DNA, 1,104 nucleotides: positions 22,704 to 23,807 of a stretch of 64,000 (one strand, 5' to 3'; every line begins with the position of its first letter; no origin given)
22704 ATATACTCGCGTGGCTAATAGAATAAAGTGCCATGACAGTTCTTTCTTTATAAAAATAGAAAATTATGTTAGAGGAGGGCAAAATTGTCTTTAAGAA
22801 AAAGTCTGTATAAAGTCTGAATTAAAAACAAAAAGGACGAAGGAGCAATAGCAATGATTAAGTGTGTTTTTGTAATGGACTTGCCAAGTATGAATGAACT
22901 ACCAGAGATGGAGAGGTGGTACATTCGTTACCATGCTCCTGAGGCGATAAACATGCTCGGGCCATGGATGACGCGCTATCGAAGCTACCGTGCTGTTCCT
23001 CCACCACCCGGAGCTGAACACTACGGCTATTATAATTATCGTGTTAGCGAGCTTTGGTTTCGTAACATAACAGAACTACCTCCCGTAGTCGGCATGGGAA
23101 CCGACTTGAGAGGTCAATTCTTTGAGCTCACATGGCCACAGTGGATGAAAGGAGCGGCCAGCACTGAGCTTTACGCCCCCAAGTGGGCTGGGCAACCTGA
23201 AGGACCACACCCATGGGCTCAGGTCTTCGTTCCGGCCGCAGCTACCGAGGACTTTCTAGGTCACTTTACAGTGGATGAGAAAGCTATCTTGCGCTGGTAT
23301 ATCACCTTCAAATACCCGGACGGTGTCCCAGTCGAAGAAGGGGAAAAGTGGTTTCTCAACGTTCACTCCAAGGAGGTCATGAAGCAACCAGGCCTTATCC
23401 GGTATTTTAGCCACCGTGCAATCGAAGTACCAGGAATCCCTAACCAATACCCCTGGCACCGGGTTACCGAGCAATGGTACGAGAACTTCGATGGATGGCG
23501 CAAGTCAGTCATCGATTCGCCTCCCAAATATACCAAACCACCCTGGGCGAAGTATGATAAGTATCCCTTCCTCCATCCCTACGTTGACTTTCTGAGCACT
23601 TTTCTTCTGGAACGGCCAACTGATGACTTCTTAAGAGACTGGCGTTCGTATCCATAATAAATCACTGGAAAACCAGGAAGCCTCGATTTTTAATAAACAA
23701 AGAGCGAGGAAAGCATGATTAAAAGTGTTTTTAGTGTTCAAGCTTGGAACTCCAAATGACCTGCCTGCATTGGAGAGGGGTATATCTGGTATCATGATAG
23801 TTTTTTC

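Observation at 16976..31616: IS-bounded, compositionally patchy accessory island encoding a CoA-dependent beta-keto-acid module I cannot assign to a pathway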

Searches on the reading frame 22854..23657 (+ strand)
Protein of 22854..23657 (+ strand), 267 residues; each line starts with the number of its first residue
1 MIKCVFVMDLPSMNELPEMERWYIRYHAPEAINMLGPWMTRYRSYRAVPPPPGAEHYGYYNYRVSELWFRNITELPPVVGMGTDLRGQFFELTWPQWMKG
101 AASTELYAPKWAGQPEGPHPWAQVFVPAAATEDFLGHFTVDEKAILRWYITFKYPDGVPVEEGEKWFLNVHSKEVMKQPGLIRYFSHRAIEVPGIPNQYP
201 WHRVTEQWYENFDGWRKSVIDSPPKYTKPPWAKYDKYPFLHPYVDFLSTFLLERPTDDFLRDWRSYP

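Call 3: search_protein_families(library=pfam, proteins=[window:22854-23657:+])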
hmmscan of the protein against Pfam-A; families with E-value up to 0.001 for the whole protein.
window:22854-23657:+ (267 aa): 1 family
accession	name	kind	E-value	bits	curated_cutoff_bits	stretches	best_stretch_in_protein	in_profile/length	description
PF18232.7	Chalcone_N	-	1.9e-09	38.3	25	1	9-68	11-70/102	Chalcone isomerase N-terminal domain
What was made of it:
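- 22854..23657 (+): Bacterial-type chalcone isomerase homologue (267 aa). PF18232 (call 3).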

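Call 4: search_protein_families(library=ncbifam, proteins=[window:22854-23657:+])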
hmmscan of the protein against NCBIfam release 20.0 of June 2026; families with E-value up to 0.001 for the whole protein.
window:22854-23657:+ (267 aa): 0 families

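Call 7: search_solved_structures(query=window:22854-23657:+, max_evalue=1, show_alignments=2)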
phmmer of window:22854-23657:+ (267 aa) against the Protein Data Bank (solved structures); distinct sequences matched with E-value up to 1: 7.
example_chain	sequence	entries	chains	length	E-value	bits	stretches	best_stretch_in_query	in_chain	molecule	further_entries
4d06_A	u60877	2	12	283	1.9e-25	93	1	6-266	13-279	CHALCONE ISOMERASE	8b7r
3zph_A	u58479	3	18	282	1.9e-25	93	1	6-266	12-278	CHALCONE ISOMERASE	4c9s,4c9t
4d4f_A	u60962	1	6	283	1.5e-24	90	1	6-266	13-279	CHALCONE ISOMERASE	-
8b7u_A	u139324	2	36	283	3.8e-24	88.7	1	6-266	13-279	Chalcone isomerase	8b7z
6iu1_A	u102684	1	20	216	0.0032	20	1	28-155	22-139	Peroxiredoxin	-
3w6g_A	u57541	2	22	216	0.006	19.1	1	28-155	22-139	Probable peroxiredoxin | Peroxiredoxin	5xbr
5xbq_A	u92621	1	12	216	0.026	17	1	20-155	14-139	Peroxiredoxin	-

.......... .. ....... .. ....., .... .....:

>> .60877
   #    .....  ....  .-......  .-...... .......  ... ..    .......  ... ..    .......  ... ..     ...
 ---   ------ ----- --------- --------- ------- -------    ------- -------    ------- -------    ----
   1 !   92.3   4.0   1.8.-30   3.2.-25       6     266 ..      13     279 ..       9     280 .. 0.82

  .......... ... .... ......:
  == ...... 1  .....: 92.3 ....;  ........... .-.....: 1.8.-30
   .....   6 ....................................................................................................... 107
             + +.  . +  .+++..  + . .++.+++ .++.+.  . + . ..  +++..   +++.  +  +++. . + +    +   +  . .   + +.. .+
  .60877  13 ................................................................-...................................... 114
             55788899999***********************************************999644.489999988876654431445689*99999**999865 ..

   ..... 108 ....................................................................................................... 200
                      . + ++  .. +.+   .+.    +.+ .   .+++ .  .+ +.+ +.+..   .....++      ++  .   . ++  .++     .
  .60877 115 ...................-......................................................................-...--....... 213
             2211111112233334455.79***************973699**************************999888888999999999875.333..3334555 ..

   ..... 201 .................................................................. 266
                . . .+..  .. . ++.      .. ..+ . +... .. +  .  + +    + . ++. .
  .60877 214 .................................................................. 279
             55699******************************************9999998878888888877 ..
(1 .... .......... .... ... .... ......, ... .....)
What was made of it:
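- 22854..23657 (+): Full-length match to CHIera 3ZPH/4D06 at E=1.9e-25, with His27=His33 and Tyr42=Tyr48 (call 7).
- On Bacterial chalcone isomerase (CHIera family, Pfam PF18232): His27 and Tyr42 align to them (call 7). They align to Arg63, Ser65 and Pro95 (call 7).
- The A-ring-binding residues of CHIera are not kept: Gln69 is Arg, Thr71 is Ser, Gln101 is Pro (call 7). The CHIera A-ring contact residues are not conserved (call 7).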

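Call 10: find_encoding_contigs(protein=window:22854-23657:+, flank=10000, max_places=10)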
Protein window:22854-23657:+ (267 aa): no gene with exactly this product is on record in the collection.
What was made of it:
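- Tried and rejected: The look-up of the window's own CHI protein in the contig index failed (call 10).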

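Call 11: find_homologous_proteins(query=window:22854-23657:+)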
Query window:22854-23657:+ (267 aa): 274 proteins with E <= 0.001 among 460 candidates; the best 120 are listed.
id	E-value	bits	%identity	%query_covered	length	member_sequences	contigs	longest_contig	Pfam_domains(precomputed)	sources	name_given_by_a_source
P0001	1.4e-188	644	100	100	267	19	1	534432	PF18232.9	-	-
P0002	1.0e-152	526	81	100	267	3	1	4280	PF18232.9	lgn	-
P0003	4.9e-144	497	76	100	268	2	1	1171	PF18232.9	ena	-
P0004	9.4e-120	418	69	100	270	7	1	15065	PF18232.9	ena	-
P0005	5.4e-118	412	66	100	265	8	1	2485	PF18232.9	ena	-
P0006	2.8e-115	403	66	100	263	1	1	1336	PF18232.9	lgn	-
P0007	1.1e-110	388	64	100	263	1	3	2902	PF18232.9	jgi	jgi:hypothetical protein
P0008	2.2e-100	354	57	100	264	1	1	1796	PF18232.9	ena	-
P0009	2.1e-96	341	58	100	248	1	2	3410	PF18232.9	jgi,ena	-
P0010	2.9e-96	340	59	98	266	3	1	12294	PF18232.9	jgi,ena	-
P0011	2.5e-95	337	56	99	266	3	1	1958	PF18232.9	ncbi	-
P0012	6.0e-94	333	58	100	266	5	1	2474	PF18232.9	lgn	-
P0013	7.9e-93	329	57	100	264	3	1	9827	PF18232.9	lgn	-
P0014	1.4e-92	328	58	100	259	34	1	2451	PF18232.9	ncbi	-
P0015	2.5e-90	321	57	100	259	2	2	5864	PF18232.9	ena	-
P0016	3.8e-89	317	55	100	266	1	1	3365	PF18232.9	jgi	jgi:hypothetical protein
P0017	4.6e-89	317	57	100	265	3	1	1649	PF18232.9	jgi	jgi:hypothetical protein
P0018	1.9e-88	315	53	100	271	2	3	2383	PF18232.9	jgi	jgi:hypothetical protein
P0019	4.0e-87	310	54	99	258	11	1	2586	PF18232.9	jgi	-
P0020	5.3e-86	307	55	100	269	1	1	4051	PF18232.9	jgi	jgi:hypothetical protein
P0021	9.6e-84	299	52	100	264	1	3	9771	PF18232.9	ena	-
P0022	6.8e-83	297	55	100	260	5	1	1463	PF18232.9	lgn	-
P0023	1.8e-82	295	54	99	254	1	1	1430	PF18232.9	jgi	-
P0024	1.9e-82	295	54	100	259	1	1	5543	PF18232.9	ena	-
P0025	7.0e-82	293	52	99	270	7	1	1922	PF18232.9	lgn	-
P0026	2.3e-81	291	54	100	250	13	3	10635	PF18232.9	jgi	jgi:hypothetical protein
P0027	2.1e-80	288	52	100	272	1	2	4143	PF18232.9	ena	-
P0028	6.3e-80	287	51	100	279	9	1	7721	PF18232.9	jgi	jgi:hypothetical protein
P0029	7.8e-80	286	55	100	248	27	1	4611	PF18232.9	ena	-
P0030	1.1e-79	286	51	99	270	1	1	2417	PF18232.9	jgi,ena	-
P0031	1.2e-79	286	53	100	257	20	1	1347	PF18232.9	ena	-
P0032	1.7e-79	285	52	98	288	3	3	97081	PF18232.9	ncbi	ncbi:MAG: hypothetical protein ACPL5F_01895 [Moorellaceae bacterium]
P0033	2.8e-79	285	53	100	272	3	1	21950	PF18232.9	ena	-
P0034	6.4e-79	283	53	100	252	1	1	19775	PF18232.9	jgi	jgi:hypothetical protein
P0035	7.7e-79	283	52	100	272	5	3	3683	PF18232.9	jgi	jgi:hypothetical protein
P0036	4.0e-78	281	54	100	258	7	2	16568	PF18232.9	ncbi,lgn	-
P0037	1.1e-77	279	52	99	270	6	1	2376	PF18232.9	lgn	-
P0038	2.6e-77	278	53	99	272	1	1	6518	PF18232.9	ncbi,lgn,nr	ncbi:MAG: hypothetical protein JW967_08260 [Dehalococcoidales bacterium]|nr:hypothetical protein [De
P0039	3.1e-77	278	51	100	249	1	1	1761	PF18232.9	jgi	jgi:hypothetical protein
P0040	4.8e-76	274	52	100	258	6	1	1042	PF18232.9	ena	-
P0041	2.1e-75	272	49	100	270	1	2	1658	PF18232.9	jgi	-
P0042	2.9e-75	271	51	98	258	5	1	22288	PF18232.9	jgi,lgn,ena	-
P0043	3.0e-75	271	52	100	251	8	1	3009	PF18232.9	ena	-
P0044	4.0e-74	268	51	100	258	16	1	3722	PF18232.9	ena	-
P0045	4.2e-74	268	49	100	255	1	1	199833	PF18232.9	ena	-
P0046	5.5e-74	267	48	100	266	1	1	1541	PF18232.9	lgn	-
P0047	6.1e-74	267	47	100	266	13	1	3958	PF18232.9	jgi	jgi:hypothetical protein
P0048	7.1e-74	267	53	100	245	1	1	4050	PF18232.9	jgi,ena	-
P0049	7.2e-74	267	50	100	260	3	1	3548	PF18232.9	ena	-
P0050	1.4e-73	266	48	97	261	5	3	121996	PF18232.9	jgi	jgi:hypothetical protein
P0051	2.4e-73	265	49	100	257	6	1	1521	PF18232.9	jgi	-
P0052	3.4e-73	265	48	100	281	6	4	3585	PF18232.9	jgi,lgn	jgi:hypothetical protein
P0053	5.1e-73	264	51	100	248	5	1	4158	PF18232.9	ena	-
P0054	8.6e-73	263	49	98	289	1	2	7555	PF18232.9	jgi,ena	-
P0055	1.1e-72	263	52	100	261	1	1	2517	PF18232.9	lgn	-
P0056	1.8e-72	262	49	100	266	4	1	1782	PF18232.9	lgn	-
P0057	4.1e-72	261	51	100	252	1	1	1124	PF18232.9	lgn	-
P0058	5.5e-72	261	49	100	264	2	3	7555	PF18232.9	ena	-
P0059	7.0e-72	260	49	98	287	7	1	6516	PF18232.9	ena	-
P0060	7.3e-72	260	49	100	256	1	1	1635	PF18232.9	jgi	-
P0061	1.0e-71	260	50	97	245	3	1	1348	PF18232.9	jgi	jgi:hypothetical protein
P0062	2.6e-71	259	50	100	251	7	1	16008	PF18232.9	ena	-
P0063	2.6e-71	258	49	97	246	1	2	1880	PF18232.9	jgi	jgi:hypothetical protein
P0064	3.3e-71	258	50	100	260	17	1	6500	PF18232.9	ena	-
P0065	6.3e-71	257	50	100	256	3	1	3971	PF18232.9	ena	-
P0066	6.4e-71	257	49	100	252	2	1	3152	PF18232.9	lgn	-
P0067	7.9e-71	257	51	97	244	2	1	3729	PF18232.9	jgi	-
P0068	1.3e-70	256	49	100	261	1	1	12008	PF18232.9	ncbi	-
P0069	1.7e-70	256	47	100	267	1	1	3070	PF18232.9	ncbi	-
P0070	1.9e-70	256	50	100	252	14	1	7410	PF18232.9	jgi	jgi:hypothetical protein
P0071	2.8e-70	255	49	100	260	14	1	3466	PF18232.9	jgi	jgi:hypothetical protein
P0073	1.4e-69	253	49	98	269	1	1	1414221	PF18232.9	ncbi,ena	-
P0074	1.9e-69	252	49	100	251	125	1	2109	PF18232.9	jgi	jgi:hypothetical protein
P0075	3.6e-69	251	47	100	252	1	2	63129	PF18232.9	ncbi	-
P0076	4.2e-69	251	49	97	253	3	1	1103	PF18232.9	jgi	jgi:hypothetical protein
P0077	4.3e-69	251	49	100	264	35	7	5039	PF18232.9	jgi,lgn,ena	jgi:hypothetical protein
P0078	4.4e-69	251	49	100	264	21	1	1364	PF18232.9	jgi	-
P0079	5.0e-69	251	47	99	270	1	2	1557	PF18232.9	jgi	jgi:hypothetical protein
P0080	5.6e-69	251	48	100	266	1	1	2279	PF18232.9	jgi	jgi:hypothetical protein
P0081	6.8e-69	251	49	100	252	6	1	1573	PF18232.9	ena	-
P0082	8.9e-69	250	47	100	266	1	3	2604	PF18232.9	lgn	-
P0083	1.2e-68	250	50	100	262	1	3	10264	PF18232.9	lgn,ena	-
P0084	1.3e-68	250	49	100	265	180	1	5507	PF18232.9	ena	-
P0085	1.5e-68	249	48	100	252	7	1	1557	PF18232.9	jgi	jgi:hypothetical protein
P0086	2.9e-68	248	49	100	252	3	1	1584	PF18232.9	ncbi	-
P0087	3.2e-68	248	48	100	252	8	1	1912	PF18232.9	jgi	jgi:hypothetical protein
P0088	3.3e-68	248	50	99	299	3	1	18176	PF18232.9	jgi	jgi:hypothetical protein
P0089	4.0e-68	248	48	100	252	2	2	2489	PF18232.9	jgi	jgi:hypothetical protein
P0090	4.3e-68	248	48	100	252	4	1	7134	PF18232.9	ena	-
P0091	5.6e-68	248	52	100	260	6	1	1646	PF18232.9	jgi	jgi:hypothetical protein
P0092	6.9e-68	247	48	98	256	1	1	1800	PF18232.9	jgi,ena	-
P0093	7.9e-68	247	48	100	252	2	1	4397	PF18232.9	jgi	-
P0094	8.3e-68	247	50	100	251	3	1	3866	PF18232.9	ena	-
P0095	1.5e-67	246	48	100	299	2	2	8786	PF18232.9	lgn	-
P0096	1.6e-67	246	49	100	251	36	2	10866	PF18232.9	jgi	jgi:hypothetical protein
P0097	1.7e-67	246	49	98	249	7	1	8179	PF18232.9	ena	-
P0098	1.8e-67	246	51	94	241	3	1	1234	PF18232.9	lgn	-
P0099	2.1e-67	246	48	98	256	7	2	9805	PF18232.9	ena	-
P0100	3.1e-67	245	49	100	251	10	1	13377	PF18232.9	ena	-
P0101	7.1e-67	244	48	99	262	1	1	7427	PF18232.9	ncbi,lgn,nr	ncbi:MAG: hypothetical protein K6T65_13930 [Peptococcaceae bacterium]|nr:hypothetical protein [Pepto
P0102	1.9e-66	243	47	100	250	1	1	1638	PF18232.9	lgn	-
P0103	4.5e-66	241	47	100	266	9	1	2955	PF18232.9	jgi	jgi:hypothetical protein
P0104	5.1e-66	241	49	100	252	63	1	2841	PF18232.9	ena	-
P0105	5.4e-66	241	47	100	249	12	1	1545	PF18232.9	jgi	jgi:hypothetical protein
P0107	6.9e-66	241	47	100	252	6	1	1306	PF18232.9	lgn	-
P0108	1.6e-65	239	48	100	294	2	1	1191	PF18232.9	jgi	jgi:hypothetical protein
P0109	1.9e-65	239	49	100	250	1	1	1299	PF18232.9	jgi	jgi:hypothetical protein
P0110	3.9e-65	238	45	98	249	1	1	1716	PF18232.9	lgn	-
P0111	3.9e-65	238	46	100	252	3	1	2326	PF18232.9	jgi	-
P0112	4.8e-65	238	46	99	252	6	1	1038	PF18232.9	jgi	jgi:hypothetical protein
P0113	4.9e-65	238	46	100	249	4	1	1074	PF18232.9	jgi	-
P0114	5.3e-65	238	46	100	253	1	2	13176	PF18232.9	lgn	-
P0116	2.6e-64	236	48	98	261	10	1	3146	PF18232.9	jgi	jgi:hypothetical protein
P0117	3.9e-64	235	44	99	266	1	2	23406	PF18232.9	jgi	jgi:hypothetical protein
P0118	3.9e-64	235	46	100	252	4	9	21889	PF18232.9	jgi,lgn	jgi:hypothetical protein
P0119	5.0e-64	235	46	98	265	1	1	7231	PF18232.9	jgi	jgi:hypothetical protein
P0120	7.7e-64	234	47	98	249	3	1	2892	PF18232.9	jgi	jgi:hypothetical protein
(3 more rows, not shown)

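Call 14: find_related_loci(query=A1, collection=genome_contigs, flank=10000)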
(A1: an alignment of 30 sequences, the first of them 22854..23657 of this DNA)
Query A1 (267 aa) in genome_contigs; peptide patterns used: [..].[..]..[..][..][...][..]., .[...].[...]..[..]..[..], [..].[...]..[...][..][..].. (x = any residue, [..] = any of these).
161 stretches matched a pattern; 137 encode a relative of the query (tblastn E <= 1e-3); the best 80 are kept; 79 distinct loci.
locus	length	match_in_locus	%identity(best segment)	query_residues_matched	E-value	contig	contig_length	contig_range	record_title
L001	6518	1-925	55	2-267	3e-93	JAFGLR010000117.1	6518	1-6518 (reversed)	MAG: Dehalococcoidales bacterium isolate Zod_Metabat.409 k87_6603470, whole genome shotgun sequence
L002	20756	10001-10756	55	3-266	2e-91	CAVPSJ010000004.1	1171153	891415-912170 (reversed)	MAG: uncultured delta proteobacterium isolate MFD10007.bin.2.36 genome assembly, contig: contig_21858, whole genome shot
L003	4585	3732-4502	56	1-267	2e-89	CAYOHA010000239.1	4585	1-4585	MAG TPA_asm: uncultured Dehalococcoidales bacterium isolate binchicken_co376_250 genome assembly, contig: NODE_28399_len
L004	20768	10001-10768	53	1-267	3e-81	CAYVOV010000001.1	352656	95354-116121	MAG TPA_asm: uncultured Dehalococcoidales bacterium isolate binchicken_co178_22 genome assembly, contig: NODE_32_length_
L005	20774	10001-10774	52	1-261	4e-81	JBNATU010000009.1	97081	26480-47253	MAG: Moorellaceae bacterium isolate Kamch4342-3A-MB-01 bin2.fa-9, whole genome shotgun sequence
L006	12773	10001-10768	54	1-267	5e-80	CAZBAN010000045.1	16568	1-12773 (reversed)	MAG TPA_asm: uncultured Dehalococcoidales bacterium isolate binchicken_co89_590 genome assembly, contig: NODE_6364_lengt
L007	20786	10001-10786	48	1-266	1e-76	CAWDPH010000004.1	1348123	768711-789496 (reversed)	MAG: uncultured Acidobacteriaceae bacterium isolate MFD09222.bin.1.150 genome assembly, contig: contig_42440, whole geno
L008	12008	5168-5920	49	1-266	6e-76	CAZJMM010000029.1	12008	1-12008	MAG TPA_asm: uncultured Dehalococcoidaceae bacterium isolate binchicken_co10_219 genome assembly, contig: NODE_3703_leng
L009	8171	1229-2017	47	1-266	5e-75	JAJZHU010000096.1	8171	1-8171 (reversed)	MAG: Proteobacteria bacterium isolate LL7.bin70 NODE_11432_length_8171_cov_1.831800, whole genome shotgun sequence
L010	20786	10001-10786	48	1-266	8e-75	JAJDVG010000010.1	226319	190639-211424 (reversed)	MAG: Gammaproteobacteria bacterium isolate jk18x22bins.30 k141_101599, whole genome shotgun sequence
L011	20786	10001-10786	48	1-266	8e-75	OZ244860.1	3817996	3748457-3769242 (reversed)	MAG: Candidatus Rariloculaceae bacterium isolate 679df853-ac47-4b83-8e01-f524b298fd7f genome assembly, chromosome: 1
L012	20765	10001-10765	49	1-267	5e-74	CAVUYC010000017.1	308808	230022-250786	MAG: uncultured Chloroflexia bacterium isolate MFD05942.bin.2.118 genome assembly, contig: contig_2418, whole genome sho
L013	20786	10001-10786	48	3-266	1e-73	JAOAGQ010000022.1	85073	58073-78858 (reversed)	MAG: Syntrophorhabdaceae bacterium isolate SKW35 k141_887744, whole genome shotgun sequence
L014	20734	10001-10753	50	1-267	9e-74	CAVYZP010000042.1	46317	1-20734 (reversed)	MAG: uncultured Chloroflexia bacterium isolate MFD02138.bin.3.55 genome assembly, contig: contig_4351, whole genome shot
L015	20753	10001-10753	47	1-266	3e-73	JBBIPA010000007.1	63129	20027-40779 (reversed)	MAG: Chloroflexota bacterium isolate TCS170221_bin_292 NODE_311_length_63129_cov_5.419206, whole genome shotgun sequence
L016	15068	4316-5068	49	1-267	1e-72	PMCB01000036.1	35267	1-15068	MAG: Dehalococcoidia bacterium isolate fen_1064 73.20120700_E3M.23_contig_13253, whole genome shotgun sequence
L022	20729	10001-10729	48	1-262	2e-71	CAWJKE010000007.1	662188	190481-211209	MAG: uncultured Actinomycetota bacterium isolate MFD05942.bin.1.451 genome assembly, contig: contig_25350, whole genome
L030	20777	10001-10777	46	1-266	1e-68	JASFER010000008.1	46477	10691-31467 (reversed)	MAG: Desulfobacteraceae bacterium isolate D0606M12metaG_Bin_670 D0606M12metaG_FD_scaffold_76_c1, whole genome shotgun se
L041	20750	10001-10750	46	1-266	1e-65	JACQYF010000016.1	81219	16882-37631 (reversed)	MAG: Chloroflexi bacterium isolate NC_groundwater_1534_Pr4_S-0.65um_60_13 SR1-18-Sp65_coassembly_scaffold_51666, whole g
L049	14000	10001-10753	48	1-266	2e-73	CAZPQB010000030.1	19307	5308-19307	MAG TPA_asm: uncultured Dehalococcoidaceae bacterium isolate SRP214966_co4_72 genome assembly, contig: NODE_2347_length_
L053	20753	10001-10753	44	1-266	3e-63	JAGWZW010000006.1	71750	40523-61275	MAG: Alphaproteobacteria bacterium isolate REEB62 contig-150_322, whole genome shotgun sequence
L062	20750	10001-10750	44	1-262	4e-61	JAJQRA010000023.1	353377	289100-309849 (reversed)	Lachnospiraceae bacterium ZAX-1 NODE_1_length_353377_cov_30.0553, whole genome shotgun sequence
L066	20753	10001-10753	43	1-266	1e-60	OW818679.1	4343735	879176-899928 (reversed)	metagenome genome assembly, chromosome: 1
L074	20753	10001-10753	40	1-266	2e-59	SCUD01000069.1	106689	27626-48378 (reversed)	MAG: Gammaproteobacteria bacterium isolate FW602_bin.2 FW602_bin.2-47147, whole genome shotgun sequence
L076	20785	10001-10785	71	1-266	7e-75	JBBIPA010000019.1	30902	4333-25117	MAG: Chloroflexota bacterium isolate TCS170221_bin_292 NODE_1153_length_30902_cov_4.935683, whole genome shotgun sequenc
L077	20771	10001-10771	41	1-266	1e-58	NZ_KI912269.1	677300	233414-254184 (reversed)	Holophaga foetida DSM 6591 HolfoDRAFT_HFA.2, whole genome shotgun sequence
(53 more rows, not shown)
